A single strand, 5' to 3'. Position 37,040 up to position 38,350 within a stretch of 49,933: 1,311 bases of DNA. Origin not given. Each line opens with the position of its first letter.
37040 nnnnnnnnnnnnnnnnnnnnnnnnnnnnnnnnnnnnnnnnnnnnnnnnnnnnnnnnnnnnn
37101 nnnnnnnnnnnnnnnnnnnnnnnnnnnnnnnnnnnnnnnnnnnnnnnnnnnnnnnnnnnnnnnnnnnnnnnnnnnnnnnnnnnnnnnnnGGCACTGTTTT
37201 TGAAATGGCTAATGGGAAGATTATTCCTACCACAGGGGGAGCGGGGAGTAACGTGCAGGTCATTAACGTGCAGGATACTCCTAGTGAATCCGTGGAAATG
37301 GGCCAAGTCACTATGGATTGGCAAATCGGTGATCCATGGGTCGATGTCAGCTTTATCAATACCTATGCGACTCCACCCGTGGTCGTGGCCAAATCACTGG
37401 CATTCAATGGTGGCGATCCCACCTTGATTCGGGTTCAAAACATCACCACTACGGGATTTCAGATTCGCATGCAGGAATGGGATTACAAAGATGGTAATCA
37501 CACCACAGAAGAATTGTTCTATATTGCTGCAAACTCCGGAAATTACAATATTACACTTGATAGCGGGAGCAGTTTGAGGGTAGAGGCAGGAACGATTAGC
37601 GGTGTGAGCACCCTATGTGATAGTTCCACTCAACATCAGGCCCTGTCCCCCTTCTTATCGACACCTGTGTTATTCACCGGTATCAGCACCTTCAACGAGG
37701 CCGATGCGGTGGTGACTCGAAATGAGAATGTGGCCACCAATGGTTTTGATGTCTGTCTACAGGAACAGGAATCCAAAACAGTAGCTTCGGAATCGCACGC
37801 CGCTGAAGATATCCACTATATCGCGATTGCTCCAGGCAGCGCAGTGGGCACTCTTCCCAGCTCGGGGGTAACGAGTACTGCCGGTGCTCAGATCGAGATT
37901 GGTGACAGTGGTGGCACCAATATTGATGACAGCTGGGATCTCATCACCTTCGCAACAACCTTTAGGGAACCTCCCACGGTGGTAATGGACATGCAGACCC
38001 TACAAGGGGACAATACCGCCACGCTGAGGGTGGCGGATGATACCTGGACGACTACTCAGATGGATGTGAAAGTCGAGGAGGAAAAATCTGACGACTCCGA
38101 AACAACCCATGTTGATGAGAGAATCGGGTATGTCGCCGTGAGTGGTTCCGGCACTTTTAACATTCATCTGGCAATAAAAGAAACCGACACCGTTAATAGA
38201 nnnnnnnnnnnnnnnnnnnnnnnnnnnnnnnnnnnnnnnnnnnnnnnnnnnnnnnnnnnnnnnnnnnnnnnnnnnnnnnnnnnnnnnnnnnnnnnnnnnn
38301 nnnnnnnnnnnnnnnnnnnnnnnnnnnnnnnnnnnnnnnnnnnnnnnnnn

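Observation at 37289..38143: Three tandem ~90-aa, possibly H-type-lectin-like modules inserted in the vWA domain of a giant PilY1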

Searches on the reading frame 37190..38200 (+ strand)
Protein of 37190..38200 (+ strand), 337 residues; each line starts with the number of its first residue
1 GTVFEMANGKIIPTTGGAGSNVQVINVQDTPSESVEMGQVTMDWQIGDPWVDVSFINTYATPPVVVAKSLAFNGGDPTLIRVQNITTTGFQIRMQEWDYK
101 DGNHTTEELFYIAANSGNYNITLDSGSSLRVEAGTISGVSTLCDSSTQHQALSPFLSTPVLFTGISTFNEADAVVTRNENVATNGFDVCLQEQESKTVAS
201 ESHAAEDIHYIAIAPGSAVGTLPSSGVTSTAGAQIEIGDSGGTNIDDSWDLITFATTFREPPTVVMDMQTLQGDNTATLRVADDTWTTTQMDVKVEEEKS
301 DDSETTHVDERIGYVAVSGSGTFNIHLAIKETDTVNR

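Call 4: search_protein_families(library=pfam, proteins=[window:37190-38200:+], max_evalue=1)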
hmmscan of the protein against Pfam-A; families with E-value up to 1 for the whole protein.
window:37190-38200:+ (337 aa): 2 families
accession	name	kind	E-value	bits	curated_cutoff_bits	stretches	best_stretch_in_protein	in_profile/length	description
PF09458.16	H_lectin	-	2.6e-13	50.3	24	2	51-98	2-53/67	H-type lectin domain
PF18911.6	PKD_4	-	0.03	14.8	27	1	62-123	3-66/85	PKD domain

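Call 5: search_protein_families(library=ncbifam, proteins=[window:37190-38200:+], max_evalue=1)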
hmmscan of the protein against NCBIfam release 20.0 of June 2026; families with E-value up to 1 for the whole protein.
window:37190-38200:+ (337 aa): 0 families

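Call 10: find_homologous_proteins(query=window:37241-38173:+, max_evalue=0.001)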
Query window:37241-38173:+ (311 aa): 37 proteins with E <= 0.001 among 2057 candidates.
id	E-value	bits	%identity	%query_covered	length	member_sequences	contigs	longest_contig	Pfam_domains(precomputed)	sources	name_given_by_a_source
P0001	1.9e-67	246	36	91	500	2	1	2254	PF09458.17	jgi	jgi:hypothetical protein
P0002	1.1e-60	224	36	92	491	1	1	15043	PF09458.17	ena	-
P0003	6.1e-57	211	30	85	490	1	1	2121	PF09458.17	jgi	jgi:hypothetical protein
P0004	5.1e-55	205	47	71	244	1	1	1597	PF09458.17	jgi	-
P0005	1.2e-41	161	39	91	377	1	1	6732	PF09458.17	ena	-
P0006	7.4e-41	159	39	91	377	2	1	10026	PF09458.17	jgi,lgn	jgi:hypothetical protein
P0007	8.6e-41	158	39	90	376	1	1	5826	PF09458.17,PF00041.28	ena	-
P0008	2.7e-40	157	37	94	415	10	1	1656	PF18962.8,PF09458.17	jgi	-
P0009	9.9e-40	155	36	92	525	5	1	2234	PF07963.18,PF09458.17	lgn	-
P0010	1.1e-39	155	38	92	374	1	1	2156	PF09458.17,PF00041.28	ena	-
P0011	1.2e-39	155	38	92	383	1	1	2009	PF09458.17,PF00041.28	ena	-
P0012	2.1e-39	154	38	82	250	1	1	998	PF09458.17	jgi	-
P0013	2.1e-39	154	37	92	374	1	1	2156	PF09458.17,PF00041.28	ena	-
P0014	9.8e-39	152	38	91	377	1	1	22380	PF09458.17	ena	-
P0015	1.1e-38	151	38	86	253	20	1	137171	PF09458.17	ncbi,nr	ncbi:MAG: H-type lectin domain-containing protein [Deltaproteobacteria bacterium]|nr:H-type lectin d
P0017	7.5e-38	149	39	81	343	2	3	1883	PF18962.8,PF09458.17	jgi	jgi:hypothetical protein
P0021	1.8e-31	128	34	81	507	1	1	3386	PF09458.17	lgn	-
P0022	7.7e-31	126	35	87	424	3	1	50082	PF09458.17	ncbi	-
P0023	2.2e-30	124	34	87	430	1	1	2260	PF09458.17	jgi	jgi:hypothetical protein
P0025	6.9e-28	116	39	60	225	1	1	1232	PF09458.17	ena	-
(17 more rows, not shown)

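Call 14: search_solved_structures(query=window:37241-38173:+, max_evalue=10, show_alignments=3)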
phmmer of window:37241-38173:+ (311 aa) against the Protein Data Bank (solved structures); distinct sequences matched with E-value up to 10: 8.
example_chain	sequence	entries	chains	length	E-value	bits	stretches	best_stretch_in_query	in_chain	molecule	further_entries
9nb5_A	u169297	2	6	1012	0.4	13.3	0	113-242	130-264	Scavenger receptor cysteine-rich type 1 protein M130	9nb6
9nb8_A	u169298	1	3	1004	0.45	13.1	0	113-242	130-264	Scavenger receptor cysteine-rich type 1 protein M130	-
8xmk_D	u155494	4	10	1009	0.45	13.1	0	113-242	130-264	Scavenger receptor cysteine-rich type 1 protein M130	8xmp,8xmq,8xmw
9fmu_D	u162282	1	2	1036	0.47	13.1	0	113-242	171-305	Scavenger receptor cysteine-rich type 1 protein M130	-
2ce6_A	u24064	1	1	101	0.87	12.2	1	215-270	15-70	HELIX POMATIA AGGLUTININ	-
2cgy_A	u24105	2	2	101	1.1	11.8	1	216-270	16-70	AGGLUTININ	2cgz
4q56_A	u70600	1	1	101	1.2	11.8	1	215-270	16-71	Helix aspersa agglutinin (HAA)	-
2ccv_A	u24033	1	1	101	1.3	11.7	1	216-270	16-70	HELIX POMATIA AGGLUTININ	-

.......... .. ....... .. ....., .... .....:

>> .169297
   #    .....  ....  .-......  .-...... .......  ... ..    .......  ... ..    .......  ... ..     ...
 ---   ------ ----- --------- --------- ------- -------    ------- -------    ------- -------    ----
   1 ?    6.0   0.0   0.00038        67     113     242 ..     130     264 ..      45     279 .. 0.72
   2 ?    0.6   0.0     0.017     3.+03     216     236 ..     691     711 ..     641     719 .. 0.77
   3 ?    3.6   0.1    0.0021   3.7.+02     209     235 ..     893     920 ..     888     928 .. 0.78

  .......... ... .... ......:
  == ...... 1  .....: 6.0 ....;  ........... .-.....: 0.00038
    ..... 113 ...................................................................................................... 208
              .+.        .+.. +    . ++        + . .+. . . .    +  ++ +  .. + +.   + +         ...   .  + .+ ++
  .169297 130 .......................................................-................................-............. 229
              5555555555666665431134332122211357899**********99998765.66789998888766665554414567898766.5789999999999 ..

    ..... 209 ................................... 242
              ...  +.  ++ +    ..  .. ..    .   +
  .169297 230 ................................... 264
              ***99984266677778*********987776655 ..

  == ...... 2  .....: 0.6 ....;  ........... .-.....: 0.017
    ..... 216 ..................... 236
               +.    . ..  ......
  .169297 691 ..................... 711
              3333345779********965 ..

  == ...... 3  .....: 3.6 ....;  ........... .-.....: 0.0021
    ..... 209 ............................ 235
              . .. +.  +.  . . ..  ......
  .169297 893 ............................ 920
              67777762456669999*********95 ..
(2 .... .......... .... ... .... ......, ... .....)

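Call 22: search_solved_structures(query=A1, max_evalue=1, show_alignments=2)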
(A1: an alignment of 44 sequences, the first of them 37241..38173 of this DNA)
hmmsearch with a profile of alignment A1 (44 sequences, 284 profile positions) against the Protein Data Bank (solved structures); distinct sequences matched with E-value up to 1: 5.
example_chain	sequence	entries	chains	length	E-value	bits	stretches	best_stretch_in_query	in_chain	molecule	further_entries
2xta_A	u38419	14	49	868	0.43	13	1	35-93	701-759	2-OXOGLUTARATE DECARBOXYLASE | MULTIFUNCTIONAL 2-OXOGLUTARATE METABOLISM ENZYME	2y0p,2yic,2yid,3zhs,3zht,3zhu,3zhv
3zhq_A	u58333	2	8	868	0.43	13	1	35-93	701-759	MULTIFUNCTIONAL 2-OXOGLUTARATE METABOLISM ENZYME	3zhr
6i2r_A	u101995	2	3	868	0.43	13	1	35-93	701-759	Multifunctional 2-oxoglutarate metabolism enzyme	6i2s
2xt6_A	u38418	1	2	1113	0.59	12.6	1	35-93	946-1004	2-OXOGLUTARATE DECARBOXYLASE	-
8p5r_A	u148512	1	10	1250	0.69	12.4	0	35-93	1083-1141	Multifunctional 2-oxoglutarate metabolism enzyme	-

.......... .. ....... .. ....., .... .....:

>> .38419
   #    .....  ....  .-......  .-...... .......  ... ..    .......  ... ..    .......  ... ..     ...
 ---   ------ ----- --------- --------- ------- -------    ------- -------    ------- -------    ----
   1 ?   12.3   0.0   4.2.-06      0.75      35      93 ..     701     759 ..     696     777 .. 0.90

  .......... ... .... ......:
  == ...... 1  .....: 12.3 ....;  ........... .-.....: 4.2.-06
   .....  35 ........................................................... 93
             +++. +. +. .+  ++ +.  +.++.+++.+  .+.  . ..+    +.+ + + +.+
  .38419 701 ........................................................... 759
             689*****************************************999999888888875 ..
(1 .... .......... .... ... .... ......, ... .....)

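Call 31: predict_structure(alignment_id=A1)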
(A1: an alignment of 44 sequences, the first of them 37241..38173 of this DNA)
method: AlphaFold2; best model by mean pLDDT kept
length: 311 residues; sequences in the alignment: 44
mean_pLDDT: 92.9   pTM: 0.92
mean pLDDT of the five models: 92.9, 92.3, 91.9, 91.3, 90.7
residues with pLDDT >= 90: 258; 70-90: 42; 50-70: 8; < 50: 3
segments of 3 or more residues with pLDDT < 50: 309-311
pLDDT, mean of each block of 10 residues (from residue 1): 86 95 85 92 97 87 96 94 86 98 97 98 94 97 98 95 98 90 82 97 91 97 95 97 97 95 94 97 92 98 72 43
secondary structure, 60 per line:
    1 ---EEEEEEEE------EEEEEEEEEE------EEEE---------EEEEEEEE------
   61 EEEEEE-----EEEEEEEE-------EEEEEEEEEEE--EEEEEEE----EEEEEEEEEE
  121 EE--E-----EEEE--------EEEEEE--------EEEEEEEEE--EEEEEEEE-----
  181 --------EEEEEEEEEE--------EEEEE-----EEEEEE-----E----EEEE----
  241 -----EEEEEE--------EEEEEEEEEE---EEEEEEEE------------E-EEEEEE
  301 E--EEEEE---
elements in order: E4-11 E18-27 E34-37 E47-54 E61-66 E72-79 E87-97 E100-106 E111-122 E131-134 E143-148 E157-165 E168-175 E189-198 E207-211 E217-222 E233-236 E246-251 E260-269 E273-280 E295-301 E304-308

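Call 34: fold_search(model_id=the predicted structure, library=pdb)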
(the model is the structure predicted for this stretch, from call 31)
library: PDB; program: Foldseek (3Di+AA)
matches with E <= 10: 402; with E <= 0.001: 0
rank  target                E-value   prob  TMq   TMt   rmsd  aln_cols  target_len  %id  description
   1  6ezn_A                8.4e-02  0.13  0.18  0.14  22.7       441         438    8  Cryo-EM structure of the yeast oligosaccharyltransferase (OST) complex (released 2018-01-17)
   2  6fpy_B                1.1e-01  0.11  0.14  0.09  18.1       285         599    8  Inter-alpha-inhibitor heavy chain 1, wild type (released 2019-02-27)
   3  2vme_A                1.5e-01  0.28  0.19  0.23  23.7       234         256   14  Structure of the wild-type discoidin II from Dictyostelium discoideum (released 2008-07-01)
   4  8qf8_B                1.8e-01  0.06  0.14  0.07  25.2       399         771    9  GH146 beta-L-arabinofuranosidase from Bacteroides thetaioatomicron in complex with beta-l-arabinofurano cyclophellitol (released 2023-12-13)
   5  5z24_B                2.0e-01  0.08  0.14  0.11  21.9       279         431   11  Crystal structure of shaft pilin spaD from Lactobacillus rhamnosus GG - K365A mutant (released 2018-06-20)
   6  3wmp_A                2.4e-01  0.97  0.21  0.60   5.2        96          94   16  Crystal structure of SLL-2 (released 2015-01-14)
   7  6s7o_E                2.4e-01  0.08  0.18  0.11  23.1       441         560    7  Cryo-EM structure of human oligosaccharyltransferase complex OST-A (released 2019-12-18)
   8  8qf8_A                2.4e-01  0.04  0.14  0.07  26.0       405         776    9  GH146 beta-L-arabinofuranosidase from Bacteroides thetaioatomicron in complex with beta-l-arabinofurano cyclophellitol (released 2023-12-13)
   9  2y1v_A                2.5e-01  0.05  0.12  0.08  20.8       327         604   11  Full length structure of RrgB Pilus protein from Streptococcus pneumoniae (released 2011-11-09)
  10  7a56                  2.6e-01  0.03  0.11  0.09  32.4       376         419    8  Schmallenberg Virus Envelope Glycoprotein Gc Fusion Domains in Postfusion Conformation (released 2021-09-01)
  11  4mtm                  2.8e-01  0.95  0.23  0.47   4.0       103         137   14  Crystal structure of the tail fiber gp53 from Acinetobacter baumannii bacteriophage AP22 (released 2014-10-01)
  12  7oci_A                3.3e-01  0.09  0.19  0.15  22.6       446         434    7  Cryo-EM structure of yeast Ost6p containing oligosaccharyltransferase complex (released 2022-02-16)
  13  6fpz_A                3.6e-01  0.07  0.15  0.09  17.9       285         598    8  Inter-alpha-inhibitor heavy chain 1, D298A (released 2019-02-27)
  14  2bbd_A                3.8e-01  0.09  0.16  0.16  18.0       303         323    7  Crystal Structure of the STIV MCP (released 2005-12-06)
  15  5yxg_B                3.8e-01  0.06  0.13  0.14  22.5       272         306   12  Crystal structure of C-terminal fragment of SpaD from Lactobacillus rhamnosus GG generated by limited proteolysis (released 2018-06-20)
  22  2ce6                  4.6e-01  0.98  0.22  0.62   3.9        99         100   18  Structure of Helix Pomatia agglutinin with no ligands (released 2006-05-15)
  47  4q56_A                1.1e+00  0.95  0.23  0.65   3.8       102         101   17  Structure of Helix aspersa agglutinin with natural glycosylation and N-acetyl-alpha-D-galactosamine (GalNAc) (released 2015-10-14)
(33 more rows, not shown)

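Call 50: find_related_loci(query=A4, collection=genome_contigs, flank=6000)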
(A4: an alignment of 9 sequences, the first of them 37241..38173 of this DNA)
Query A4 (311 aa) in genome_contigs; peptide patterns used: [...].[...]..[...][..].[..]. (x = any residue, [..] = any of these).
58 stretches matched a pattern; 5 encode a relative of the query (tblastn E <= 1e-3); 5 distinct loci.
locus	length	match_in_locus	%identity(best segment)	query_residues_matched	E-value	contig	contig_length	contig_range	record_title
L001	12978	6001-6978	48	3-311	2e-96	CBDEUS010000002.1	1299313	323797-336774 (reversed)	MAG: Gammaproteobacteria bacterium isolate 4feee3f2-ccb9-4819-93ba-1bc2e9d0c05e genome assembly, contig: contig_2, whole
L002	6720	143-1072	43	2-311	2e-73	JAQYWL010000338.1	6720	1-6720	MAG: Desulfobacteria bacterium isolate Co_bin7 Co_bin7_c_000002294394, whole genome shotgun sequence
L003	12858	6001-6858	44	17-311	9e-67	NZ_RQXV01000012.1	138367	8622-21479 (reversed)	Amphritea balenae strain JAMM 1525 NODE_12_length_138367_cov_65.386977, whole genome shotgun sequence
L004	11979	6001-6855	42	17-311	5e-67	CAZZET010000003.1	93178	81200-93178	MAG TPA_asm: uncultured Methylococcales bacterium isolate binchicken_co46_527 genome assembly, contig: NODE_333_length_9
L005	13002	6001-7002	34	13-311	3e-40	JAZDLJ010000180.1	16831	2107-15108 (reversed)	MAG: bacterium isolate MEGAHIT-group-0.590 k141_14127105, whole genome shotgun sequence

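Call 62: search_protein_representatives(alignment_id=A1)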
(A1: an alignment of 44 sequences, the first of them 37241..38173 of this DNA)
Query: 44 sequences, 284 profile positions. Proteins with E-value up to 0.001 (for the whole library): 8317; up to 1e-10: 6941; up to 1e-30: 4250. The best 150 are listed.
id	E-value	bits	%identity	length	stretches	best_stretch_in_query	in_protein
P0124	0.0e+00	1700.5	-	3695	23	18-213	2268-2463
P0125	0.0e+00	1562.4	-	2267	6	10-276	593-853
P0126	0.0e+00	1114.8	-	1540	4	16-276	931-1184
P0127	4.8e-261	879.2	-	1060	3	7-274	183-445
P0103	5.6e-254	856.0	-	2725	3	13-278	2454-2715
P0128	1.1e-250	845.1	-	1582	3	11-278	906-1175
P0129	2.9e-247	833.9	-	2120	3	9-277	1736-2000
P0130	6.3e-247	832.8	-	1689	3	7-275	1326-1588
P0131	1.3e-243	822.0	-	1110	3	8-278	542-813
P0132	5.5e-237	800.2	-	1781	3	6-278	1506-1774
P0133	3.9e-232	784.3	-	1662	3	8-278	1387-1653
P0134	3.5e-229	774.6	-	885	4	6-275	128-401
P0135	2.9e-224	758.5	-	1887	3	7-278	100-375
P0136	3.4e-223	755.0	-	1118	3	9-282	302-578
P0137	7.5e-219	740.7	-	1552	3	21-280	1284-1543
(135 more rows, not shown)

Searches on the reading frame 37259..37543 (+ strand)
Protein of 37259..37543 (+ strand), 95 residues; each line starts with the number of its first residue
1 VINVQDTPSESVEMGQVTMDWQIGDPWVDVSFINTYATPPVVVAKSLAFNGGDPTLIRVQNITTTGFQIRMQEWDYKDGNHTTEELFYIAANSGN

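Call 9: search_protein_families(library=pfam, proteins=[window:37259-37543:+], max_evalue=10)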
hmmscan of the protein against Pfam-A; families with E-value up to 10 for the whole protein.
window:37259-37543:+ (95 aa): 2 families
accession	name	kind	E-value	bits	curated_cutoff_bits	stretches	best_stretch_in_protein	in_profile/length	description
PF09458.16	H_lectin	-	5.6e-06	26.8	24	1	28-75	2-53/67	H-type lectin domain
PF18911.6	PKD_4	-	0.1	13.1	27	1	39-84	3-49/85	PKD domain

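Call 38: search_solved_structures(query=A3, max_evalue=10, show_alignments=5)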
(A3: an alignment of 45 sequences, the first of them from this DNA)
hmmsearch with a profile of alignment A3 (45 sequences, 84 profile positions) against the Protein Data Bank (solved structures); distinct sequences matched with E-value up to 10: 2.
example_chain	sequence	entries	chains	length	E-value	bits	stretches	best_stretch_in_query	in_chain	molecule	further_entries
4d7x_A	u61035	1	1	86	0.71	13.1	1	30-67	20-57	MEDIATOR OF RNA POLYMERASE II TRANSCRIPTION SUBUNIT 15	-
5zbm_A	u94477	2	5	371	1.5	12.1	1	6-44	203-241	Glycolate oxidase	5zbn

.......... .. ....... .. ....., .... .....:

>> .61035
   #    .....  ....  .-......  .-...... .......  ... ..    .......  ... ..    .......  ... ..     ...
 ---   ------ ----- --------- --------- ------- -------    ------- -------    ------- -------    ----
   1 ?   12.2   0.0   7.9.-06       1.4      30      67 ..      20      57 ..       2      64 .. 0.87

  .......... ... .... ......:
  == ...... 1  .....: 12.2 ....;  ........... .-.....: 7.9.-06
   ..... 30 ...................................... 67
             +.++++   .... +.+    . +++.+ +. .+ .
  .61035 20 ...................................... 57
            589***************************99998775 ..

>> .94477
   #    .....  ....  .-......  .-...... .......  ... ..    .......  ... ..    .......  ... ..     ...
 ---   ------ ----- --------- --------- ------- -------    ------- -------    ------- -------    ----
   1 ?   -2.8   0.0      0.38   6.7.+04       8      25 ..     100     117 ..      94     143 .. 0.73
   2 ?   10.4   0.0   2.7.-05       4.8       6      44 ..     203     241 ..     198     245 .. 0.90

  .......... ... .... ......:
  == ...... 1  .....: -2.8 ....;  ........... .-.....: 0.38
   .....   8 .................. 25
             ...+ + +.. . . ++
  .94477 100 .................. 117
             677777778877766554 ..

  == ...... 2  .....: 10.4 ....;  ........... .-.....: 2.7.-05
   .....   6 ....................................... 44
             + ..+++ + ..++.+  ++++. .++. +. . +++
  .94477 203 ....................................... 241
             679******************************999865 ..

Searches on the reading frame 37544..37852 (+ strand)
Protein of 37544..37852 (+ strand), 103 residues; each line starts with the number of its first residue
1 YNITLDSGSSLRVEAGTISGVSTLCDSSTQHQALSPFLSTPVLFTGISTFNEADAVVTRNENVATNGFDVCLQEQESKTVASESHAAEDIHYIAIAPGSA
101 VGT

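Call 9: search_protein_families(library=pfam, proteins=[window:37544-37852:+], max_evalue=10)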
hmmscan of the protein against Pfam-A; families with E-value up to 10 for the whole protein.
window:37544-37852:+ (103 aa): 1 family
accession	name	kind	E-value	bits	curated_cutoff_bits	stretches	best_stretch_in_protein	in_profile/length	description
PF09458.16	H_lectin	-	0.1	13.1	24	1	36-81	9-58/67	H-type lectin domain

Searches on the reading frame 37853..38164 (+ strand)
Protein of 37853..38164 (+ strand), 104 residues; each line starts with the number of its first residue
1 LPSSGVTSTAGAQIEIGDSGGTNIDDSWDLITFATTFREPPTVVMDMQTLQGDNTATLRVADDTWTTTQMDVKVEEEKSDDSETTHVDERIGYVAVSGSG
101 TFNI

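Call 9: search_protein_families(library=pfam, proteins=[window:37853-38164:+], max_evalue=10)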
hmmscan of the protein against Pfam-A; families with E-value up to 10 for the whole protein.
window:37853-38164:+ (104 aa): 2 families
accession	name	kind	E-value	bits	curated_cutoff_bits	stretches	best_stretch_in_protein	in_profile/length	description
PF09458.16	H_lectin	-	0.0001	22.8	24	1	31-80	4-55/67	H-type lectin domain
PF01405.22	PsbT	-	0.19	12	22.4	1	30-41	16-27/29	Photosystem II reaction centre T protein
